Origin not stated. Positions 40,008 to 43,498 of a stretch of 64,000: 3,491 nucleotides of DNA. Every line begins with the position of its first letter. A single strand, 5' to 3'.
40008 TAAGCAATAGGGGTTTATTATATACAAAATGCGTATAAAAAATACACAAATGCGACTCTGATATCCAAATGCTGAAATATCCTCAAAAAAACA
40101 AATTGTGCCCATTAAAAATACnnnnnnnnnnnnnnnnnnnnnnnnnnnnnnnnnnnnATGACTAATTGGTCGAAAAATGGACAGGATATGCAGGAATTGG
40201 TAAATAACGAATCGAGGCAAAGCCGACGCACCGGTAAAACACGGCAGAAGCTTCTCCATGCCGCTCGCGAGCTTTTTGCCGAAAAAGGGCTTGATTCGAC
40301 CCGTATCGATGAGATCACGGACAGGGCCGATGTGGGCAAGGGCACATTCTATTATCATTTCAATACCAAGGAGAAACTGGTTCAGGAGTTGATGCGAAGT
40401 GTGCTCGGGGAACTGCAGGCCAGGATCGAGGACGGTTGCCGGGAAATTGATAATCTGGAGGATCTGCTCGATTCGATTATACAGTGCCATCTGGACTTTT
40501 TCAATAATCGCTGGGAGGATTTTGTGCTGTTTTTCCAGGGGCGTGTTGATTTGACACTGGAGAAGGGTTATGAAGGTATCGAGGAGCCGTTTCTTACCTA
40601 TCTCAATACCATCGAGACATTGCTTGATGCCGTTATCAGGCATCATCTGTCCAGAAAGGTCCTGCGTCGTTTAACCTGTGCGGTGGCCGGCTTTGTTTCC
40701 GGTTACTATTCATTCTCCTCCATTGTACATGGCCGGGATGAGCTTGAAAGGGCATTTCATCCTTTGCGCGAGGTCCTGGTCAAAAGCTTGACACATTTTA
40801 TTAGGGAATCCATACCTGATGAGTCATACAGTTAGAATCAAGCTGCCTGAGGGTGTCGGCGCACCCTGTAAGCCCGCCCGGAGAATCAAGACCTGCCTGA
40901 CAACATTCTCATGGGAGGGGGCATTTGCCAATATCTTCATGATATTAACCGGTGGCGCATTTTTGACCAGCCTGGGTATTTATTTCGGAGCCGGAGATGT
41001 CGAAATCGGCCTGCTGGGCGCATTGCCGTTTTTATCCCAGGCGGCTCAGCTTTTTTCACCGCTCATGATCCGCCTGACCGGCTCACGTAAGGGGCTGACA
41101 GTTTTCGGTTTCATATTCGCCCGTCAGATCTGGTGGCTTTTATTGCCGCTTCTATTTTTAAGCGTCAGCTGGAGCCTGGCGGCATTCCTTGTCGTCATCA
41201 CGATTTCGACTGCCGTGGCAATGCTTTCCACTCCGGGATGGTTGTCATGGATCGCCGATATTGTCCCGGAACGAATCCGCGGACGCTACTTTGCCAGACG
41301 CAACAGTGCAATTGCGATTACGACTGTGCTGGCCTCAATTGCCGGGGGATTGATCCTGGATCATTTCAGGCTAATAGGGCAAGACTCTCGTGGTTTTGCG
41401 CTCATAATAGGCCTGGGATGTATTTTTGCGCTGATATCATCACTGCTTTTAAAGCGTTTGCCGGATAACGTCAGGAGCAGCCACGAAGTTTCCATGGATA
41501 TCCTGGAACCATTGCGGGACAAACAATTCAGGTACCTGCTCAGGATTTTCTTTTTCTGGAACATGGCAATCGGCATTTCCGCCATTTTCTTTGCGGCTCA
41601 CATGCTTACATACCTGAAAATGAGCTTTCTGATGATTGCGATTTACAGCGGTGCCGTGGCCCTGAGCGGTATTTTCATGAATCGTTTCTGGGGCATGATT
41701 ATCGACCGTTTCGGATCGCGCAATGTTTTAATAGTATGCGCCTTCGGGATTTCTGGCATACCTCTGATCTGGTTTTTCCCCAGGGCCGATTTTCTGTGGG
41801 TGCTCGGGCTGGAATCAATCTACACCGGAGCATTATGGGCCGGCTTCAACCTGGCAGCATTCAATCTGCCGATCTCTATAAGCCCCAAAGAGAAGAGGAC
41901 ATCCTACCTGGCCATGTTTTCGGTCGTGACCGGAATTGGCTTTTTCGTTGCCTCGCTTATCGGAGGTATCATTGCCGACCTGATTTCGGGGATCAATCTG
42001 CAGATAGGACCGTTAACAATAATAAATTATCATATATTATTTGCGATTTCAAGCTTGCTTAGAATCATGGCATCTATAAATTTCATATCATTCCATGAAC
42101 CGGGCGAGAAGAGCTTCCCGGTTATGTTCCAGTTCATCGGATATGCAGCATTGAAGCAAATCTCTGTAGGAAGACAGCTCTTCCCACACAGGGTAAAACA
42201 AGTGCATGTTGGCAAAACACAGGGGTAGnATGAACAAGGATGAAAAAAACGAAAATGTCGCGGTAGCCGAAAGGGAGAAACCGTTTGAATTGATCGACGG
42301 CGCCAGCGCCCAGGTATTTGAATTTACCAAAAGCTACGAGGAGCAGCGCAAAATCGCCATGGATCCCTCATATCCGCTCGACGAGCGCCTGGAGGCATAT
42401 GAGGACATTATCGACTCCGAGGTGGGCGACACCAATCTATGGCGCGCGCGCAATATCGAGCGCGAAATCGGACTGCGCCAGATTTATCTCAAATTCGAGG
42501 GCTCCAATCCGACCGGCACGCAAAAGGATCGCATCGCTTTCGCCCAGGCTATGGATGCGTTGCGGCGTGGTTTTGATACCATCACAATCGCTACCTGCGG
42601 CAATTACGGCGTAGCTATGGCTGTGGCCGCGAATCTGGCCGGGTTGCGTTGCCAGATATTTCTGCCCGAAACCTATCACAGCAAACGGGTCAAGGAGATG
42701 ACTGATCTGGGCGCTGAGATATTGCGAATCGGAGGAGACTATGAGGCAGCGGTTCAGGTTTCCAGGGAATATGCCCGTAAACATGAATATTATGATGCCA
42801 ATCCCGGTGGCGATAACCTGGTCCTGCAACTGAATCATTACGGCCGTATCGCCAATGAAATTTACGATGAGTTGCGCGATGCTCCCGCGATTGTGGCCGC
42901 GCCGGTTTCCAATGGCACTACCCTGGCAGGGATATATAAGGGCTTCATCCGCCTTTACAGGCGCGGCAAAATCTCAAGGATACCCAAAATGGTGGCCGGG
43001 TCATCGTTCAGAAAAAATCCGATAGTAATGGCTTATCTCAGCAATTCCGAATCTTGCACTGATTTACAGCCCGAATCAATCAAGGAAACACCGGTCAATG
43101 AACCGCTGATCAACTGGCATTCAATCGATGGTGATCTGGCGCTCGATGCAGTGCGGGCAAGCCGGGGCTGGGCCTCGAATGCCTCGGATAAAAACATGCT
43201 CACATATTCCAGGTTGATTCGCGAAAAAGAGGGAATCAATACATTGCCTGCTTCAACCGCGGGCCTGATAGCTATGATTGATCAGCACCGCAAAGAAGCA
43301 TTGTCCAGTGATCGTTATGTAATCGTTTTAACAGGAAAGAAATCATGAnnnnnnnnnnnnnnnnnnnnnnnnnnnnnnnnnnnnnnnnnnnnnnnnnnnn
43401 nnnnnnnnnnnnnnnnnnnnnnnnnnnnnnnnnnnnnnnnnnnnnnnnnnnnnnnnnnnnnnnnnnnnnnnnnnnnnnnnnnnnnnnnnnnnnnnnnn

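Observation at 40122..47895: Compact TetR-MFS-PLP-DUF1611-(PP-loop::creatininase)-epimerase operon: candidate undescribed amino-acid/peptide-derived small-molecule pathway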

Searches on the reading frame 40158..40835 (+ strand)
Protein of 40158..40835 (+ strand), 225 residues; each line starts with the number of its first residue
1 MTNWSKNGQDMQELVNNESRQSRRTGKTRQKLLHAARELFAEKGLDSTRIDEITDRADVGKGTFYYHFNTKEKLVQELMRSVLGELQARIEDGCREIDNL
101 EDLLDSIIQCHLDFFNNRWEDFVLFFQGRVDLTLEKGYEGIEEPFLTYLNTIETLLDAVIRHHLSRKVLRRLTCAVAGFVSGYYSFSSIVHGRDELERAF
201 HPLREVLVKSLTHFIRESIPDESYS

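Call 3: search_protein_families(library=pfam, proteins=[window:40158-40835:+])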
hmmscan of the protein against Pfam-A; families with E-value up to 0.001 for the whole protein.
window:40158-40835:+ (225 aa): 1 family
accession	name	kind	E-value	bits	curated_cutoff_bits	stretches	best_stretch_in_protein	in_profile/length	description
PF00440.29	TetR_N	-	1.1e-17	63.9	24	1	32-78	1-47/47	Bacterial regulatory proteins, tetR family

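Call 4: search_protein_families(library=ncbifam, proteins=[window:40158-40835:+])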
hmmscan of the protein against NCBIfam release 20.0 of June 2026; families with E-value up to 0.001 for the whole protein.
window:40158-40835:+ (225 aa): 22 families
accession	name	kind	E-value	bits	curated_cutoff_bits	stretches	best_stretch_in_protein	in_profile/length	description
NF041196.1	ScbR_bind_reg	equivalog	5.7e-22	78.8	150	1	24-211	3-189/191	ScbR family autoregulator-binding transcription factor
NF051852.1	efflux_TF_MtrR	exception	7.1e-14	52.1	280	1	26-99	9-82/205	multidrug efflux system transcriptional repressor MtrR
NF053731.1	TransRegFasRMycb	equivalog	2.3e-12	47.1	330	1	27-128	11-112/199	HTH-type transcriptional activator FasR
NF000040.3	Tn10_TetC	equivalog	3.1e-12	47.1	425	1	16-117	2-102/197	tetracyline resistance-associated transcriptional repressor TetC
NF050111.1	TransRegSACE7040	equivalog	4.4e-12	46.3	250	1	28-114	2-88/186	SACE_7040 family transcriptional regulator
NF053516.1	TranRepPrsAVib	equivalog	8.2e-12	45.4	300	1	26-101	5-80/208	TetR family transcriptional repressor PsrA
NF007430.0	PRK09975.1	equivalog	9.3e-12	44.5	274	1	25-107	9-93/220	acrEF/envCD operon transcriptional regulator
NF053878.1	FATransRegFadRBac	equivalog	2.1e-11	43.9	200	1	30-166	6-141/190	fatty acid metabolism transcriptional regulator FadR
NF051457.1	acryl_TF_AcuR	equivalog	7.3e-11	41.7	247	1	20-81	10-71/204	acrylate utilization transcriptional regulator AcuR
TIGR03384.1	betaine_BetI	equivalog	1.7e-10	40.9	201.3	1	28-112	9-93/189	choline-binding transcriptional repressor BetI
TIGR03968.1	mycofact_TetR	equivalog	3e-10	40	224.9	1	20-109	2-91/190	mycofactocin system transcriptional regulator MftR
NF007949.0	PRK10668.1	equivalog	5.2e-10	39.2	271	1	23-81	7-65/216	multidrug efflux transporter transcriptional repressor AcrR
NF037937.1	septum_RefZ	equivalog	5.6e-10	39.4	180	1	29-167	1-136/195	forespore capture DNA-binding protein RefZ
NF058643.1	TranRegCurRPseudo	equivalog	1.1e-09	38.2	300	1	27-86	7-66/193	TetR family transcriptional repressor CurR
NF001978.0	PRK00767.1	equivalog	7.1e-09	35.7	118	1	29-110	11-93/197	transcriptional regulator BetI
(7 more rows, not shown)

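Call 54: search_protein_families(library=padloc, proteins=[window:40158-40835:+], max_evalue=0.01)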
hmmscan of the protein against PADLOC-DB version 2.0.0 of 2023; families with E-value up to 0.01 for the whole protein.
window:40158-40835:+ (225 aa): 0 families

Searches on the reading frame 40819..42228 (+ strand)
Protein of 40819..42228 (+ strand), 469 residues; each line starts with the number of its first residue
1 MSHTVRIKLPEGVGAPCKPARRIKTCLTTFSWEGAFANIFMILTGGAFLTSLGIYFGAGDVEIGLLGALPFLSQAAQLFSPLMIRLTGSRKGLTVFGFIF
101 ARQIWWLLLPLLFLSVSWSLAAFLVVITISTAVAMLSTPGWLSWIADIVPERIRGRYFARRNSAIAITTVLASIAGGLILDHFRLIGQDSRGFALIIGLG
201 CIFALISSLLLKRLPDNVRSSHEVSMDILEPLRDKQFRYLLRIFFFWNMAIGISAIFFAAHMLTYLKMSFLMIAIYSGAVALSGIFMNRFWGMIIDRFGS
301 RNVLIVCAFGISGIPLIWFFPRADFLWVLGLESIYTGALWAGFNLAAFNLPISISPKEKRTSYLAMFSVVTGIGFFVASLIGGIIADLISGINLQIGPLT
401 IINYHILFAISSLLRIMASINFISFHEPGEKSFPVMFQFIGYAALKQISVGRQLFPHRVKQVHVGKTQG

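Call 3: search_protein_families(library=pfam, proteins=[window:40819-42228:+])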
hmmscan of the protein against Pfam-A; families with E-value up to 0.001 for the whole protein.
window:40819-42228:+ (469 aa): 1 family
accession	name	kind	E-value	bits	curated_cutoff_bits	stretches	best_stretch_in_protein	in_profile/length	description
PF07690.21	MFS_1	-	2.9e-25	89.4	33.4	2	36-343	3-306/347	Major Facilitator Superfamily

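Call 4: search_protein_families(library=ncbifam, proteins=[window:40819-42228:+])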
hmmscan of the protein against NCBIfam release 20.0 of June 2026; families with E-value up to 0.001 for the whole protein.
window:40819-42228:+ (469 aa): 3 families
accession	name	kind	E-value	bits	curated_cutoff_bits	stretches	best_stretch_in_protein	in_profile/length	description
NF012177.1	tet_MFS_42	exception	3.9e-09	36.3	850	1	279-390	44-152/411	tetracycline efflux MFS transporter Tet(42)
NF041040.1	FslB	exception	4.1e-06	26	600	1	282-394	58-167/417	rhizoferrin export MFS transporter FslB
TIGR00880.1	2_A_01_02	superfamily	3.6e-05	23.9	131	1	280-388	7-113/141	multidrug resistance protein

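Call 54: search_protein_families(library=padloc, proteins=[window:40819-42228:+], max_evalue=0.01)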
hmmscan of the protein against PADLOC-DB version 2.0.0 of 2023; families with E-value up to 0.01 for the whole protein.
window:40819-42228:+ (469 aa): 0 families

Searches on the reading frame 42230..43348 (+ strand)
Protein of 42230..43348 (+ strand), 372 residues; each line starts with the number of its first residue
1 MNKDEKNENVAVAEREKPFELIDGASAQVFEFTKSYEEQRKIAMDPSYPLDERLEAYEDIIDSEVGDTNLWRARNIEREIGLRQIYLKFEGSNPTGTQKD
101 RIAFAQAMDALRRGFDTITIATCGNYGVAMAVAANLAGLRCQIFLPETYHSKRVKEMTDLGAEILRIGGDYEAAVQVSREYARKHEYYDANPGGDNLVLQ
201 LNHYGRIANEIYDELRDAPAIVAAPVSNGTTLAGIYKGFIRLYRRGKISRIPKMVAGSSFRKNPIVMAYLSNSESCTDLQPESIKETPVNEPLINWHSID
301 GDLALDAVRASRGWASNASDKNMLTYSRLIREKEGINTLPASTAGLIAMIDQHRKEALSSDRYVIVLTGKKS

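Call 3: search_protein_families(library=pfam, proteins=[window:42230-43348:+])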
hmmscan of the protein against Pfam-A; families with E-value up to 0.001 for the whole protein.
window:42230-43348:+ (372 aa): 1 family
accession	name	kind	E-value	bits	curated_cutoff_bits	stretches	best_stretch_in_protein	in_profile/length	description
PF00291.31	PALP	-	1.9e-53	182.2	35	1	63-369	3-295/295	Pyridoxal-phosphate dependent enzyme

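Call 4: search_protein_families(library=ncbifam, proteins=[window:42230-43348:+])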
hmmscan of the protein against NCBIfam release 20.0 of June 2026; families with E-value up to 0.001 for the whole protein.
window:42230-43348:+ (372 aa): 42 families (the best 25 are shown)
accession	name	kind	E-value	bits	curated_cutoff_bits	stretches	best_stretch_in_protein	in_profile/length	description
NF004996.0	PRK06381.1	equivalog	5.6e-131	436.3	266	1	64-371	12-318/319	threonine synthase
NF004170.0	PRK05638.1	equivalog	2.1e-36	125.5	421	1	55-370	54-354/442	threonine synthase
NF006050.0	PRK08197.1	equivalog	1.4e-31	109.7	303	1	66-368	79-377/406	threonine synthase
TIGR00260.1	thrC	equivalog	1.9e-28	99.6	167.1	1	54-371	8-335/340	threonine synthase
NF005035.0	PRK06450.1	equivalog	1.2e-24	86.8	301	1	83-283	65-259/338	threonine synthase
NF006094.0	PRK08246.1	subfamily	1.7e-21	77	331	1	52-239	8-189/310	serine/threonine dehydratase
NF006205.0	PRK08329.1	equivalog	8.1e-21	74.4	358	1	83-256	72-242/347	threonine synthase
NF008735.0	PRK11761.1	equivalog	3.9e-19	69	413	1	60-214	5-163/296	cysteine synthase CysM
TIGR01136.1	cysKM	subfamily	6.1e-19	68.5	344.15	1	63-237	3-182/299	cysteine synthase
NF007989.0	PRK10717.1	equivalog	1.3e-18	67.2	387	1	62-237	9-196/334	cysteine synthase A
TIGR01137.1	cysta_beta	equivalog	3.4e-18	65.5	510.25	1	59-237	4-189/457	cystathionine beta-synthase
TIGR01138.1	cysM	equivalog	3.2e-17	63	394.2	1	61-235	2-180/290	cysteine synthase B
TIGR01139.1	cysK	equivalog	1.4e-16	60.6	350.95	1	64-237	4-182/298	cysteine synthase A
NF009057.0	PRK12391.1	equivalog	3.1e-15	55.7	366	1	68-156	80-171/441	TrpB-like pyridoxal phosphate-dependent enzyme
NF005292.0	PRK06815.1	equivalog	4.4e-15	55.5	371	1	58-236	12-187/320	threonine/serine dehydratase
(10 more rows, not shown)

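Call 34: search_solved_structures(query=window:42230-43348:+, max_evalue=0.00001)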
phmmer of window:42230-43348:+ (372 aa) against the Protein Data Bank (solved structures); distinct sequences matched with E-value up to 0.00001: 103 (the best 60 are shown).
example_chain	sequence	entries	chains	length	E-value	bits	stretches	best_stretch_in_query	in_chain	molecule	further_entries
2zsj_A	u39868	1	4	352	8.9e-26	94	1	60-355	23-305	Threonine synthase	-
2d1f_A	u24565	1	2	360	1.2e-23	87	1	66-350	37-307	Threonine synthase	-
6cgq_A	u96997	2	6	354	5.2e-22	81.6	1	65-370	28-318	Threonine synthase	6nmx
1uim_A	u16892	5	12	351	2.9e-19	72.6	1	78-369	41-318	Threonine Synthase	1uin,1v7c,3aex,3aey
1m54_A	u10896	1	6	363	7e-16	61.5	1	59-237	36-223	CYSTATHIONINE BETA-SYNTHASE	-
8stw_A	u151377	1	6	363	1e-15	61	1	59-237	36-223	Cystathionine beta-synthase, K384N variant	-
5mms_A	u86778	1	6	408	1.1e-15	60.9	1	59-237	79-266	Cystathionine beta-synthase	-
1jbq_A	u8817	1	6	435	1.4e-15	60.5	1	59-237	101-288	CYSTATHIONINE BETA-SYNTHASE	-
9sqq_A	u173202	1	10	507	2.2e-15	59.9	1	59-237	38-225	Cystathionine beta-synthase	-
9shm_A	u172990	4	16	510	2.2e-15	59.8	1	59-237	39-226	Cystathionine beta-synthase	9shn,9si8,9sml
4pcu_A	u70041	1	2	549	2.4e-15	59.7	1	59-237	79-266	Cystathionine beta-synthase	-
4l27_B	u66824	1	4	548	2.8e-15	59.5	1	59-237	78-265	Cystathionine beta-synthase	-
4l0d_A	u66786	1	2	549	2.8e-15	59.5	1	59-237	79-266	Cystathionine beta-synthase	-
4l3v_B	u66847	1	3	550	2.8e-15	59.5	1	59-237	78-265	Cystathionine beta-synthase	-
9spv_B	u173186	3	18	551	2.9e-15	59.5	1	59-237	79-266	Cystathionine beta-synthase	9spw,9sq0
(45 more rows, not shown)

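Call 46: search_solved_structures(query=window:42230-43348:+, max_evalue=1e-18, show_alignments=4)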
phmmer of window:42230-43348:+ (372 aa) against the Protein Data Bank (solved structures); distinct sequences matched with E-value up to 1e-18: 4.
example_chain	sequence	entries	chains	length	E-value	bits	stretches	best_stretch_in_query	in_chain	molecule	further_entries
2zsj_A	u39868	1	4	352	8.9e-26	94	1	60-355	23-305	Threonine synthase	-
2d1f_A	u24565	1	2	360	1.2e-23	87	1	66-350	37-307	Threonine synthase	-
6cgq_A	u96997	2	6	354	5.2e-22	81.6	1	65-370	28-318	Threonine synthase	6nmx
1uim_A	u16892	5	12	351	2.9e-19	72.6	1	78-369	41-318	Threonine Synthase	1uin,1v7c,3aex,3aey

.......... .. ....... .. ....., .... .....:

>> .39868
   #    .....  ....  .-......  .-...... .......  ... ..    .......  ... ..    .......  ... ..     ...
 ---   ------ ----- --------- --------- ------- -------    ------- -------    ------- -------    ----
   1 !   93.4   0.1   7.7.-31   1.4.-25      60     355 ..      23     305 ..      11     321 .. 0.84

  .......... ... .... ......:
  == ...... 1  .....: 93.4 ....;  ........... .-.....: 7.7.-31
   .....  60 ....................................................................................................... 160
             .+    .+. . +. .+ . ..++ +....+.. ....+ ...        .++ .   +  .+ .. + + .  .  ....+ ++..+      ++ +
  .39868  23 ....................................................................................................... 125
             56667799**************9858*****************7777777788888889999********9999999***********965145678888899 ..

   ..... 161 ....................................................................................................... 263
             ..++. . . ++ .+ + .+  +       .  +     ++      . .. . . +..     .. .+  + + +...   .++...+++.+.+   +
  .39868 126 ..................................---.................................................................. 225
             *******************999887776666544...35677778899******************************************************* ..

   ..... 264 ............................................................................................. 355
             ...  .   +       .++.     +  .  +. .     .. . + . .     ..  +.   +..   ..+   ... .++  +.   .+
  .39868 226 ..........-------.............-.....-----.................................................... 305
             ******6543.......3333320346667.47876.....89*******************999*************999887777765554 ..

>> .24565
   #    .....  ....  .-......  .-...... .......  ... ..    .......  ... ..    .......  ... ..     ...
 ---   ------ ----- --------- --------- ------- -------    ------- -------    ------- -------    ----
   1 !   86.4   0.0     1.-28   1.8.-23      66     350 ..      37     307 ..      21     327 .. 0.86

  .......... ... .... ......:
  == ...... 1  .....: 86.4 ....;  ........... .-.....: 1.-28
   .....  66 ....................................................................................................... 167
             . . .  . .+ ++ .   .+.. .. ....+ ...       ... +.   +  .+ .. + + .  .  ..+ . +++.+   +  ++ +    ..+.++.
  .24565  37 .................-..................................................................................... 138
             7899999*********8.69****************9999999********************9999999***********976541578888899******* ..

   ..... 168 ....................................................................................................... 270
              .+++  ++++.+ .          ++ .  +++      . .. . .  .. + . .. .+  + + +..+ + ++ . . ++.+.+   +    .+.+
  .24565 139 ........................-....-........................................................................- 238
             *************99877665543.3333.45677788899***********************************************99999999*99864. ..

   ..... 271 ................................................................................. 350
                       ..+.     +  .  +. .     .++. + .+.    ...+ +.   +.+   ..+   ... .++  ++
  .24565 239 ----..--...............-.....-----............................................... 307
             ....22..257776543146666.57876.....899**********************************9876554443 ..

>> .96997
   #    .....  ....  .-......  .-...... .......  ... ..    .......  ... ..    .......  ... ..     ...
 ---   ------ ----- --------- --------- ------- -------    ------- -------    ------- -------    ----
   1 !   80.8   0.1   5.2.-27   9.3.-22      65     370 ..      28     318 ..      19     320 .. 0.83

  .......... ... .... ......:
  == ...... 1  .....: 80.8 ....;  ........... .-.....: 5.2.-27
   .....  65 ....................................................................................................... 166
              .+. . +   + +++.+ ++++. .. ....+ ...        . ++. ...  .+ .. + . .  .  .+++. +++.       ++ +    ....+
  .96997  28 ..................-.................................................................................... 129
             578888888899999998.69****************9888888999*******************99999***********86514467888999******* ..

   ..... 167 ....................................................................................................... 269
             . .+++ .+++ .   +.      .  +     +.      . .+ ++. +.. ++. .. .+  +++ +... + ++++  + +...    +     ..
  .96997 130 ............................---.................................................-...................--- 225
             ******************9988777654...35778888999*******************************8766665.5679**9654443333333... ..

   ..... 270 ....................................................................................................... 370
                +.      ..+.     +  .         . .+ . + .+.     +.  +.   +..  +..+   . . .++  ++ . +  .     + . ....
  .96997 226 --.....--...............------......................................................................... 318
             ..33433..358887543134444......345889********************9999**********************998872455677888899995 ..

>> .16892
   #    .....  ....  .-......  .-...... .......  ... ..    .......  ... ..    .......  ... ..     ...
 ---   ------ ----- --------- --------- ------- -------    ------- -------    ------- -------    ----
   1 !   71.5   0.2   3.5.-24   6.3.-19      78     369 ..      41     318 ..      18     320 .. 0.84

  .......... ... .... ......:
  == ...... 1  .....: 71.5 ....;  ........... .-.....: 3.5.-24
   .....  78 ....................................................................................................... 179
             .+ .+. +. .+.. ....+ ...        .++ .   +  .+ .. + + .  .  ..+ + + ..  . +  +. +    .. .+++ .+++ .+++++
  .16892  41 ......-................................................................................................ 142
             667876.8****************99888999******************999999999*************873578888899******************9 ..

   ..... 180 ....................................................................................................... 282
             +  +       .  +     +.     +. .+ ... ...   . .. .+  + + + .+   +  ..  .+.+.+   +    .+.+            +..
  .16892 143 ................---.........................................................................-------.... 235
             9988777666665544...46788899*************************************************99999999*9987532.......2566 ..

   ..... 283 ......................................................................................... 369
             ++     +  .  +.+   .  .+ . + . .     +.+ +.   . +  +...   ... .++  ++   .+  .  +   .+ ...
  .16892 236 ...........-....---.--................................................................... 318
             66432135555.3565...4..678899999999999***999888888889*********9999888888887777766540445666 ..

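Call 54: search_protein_families(library=padloc, proteins=[window:42230-43348:+], max_evalue=0.01)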
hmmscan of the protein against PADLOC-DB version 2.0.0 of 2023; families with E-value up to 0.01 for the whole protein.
window:42230-43348:+ (372 aa): 0 families
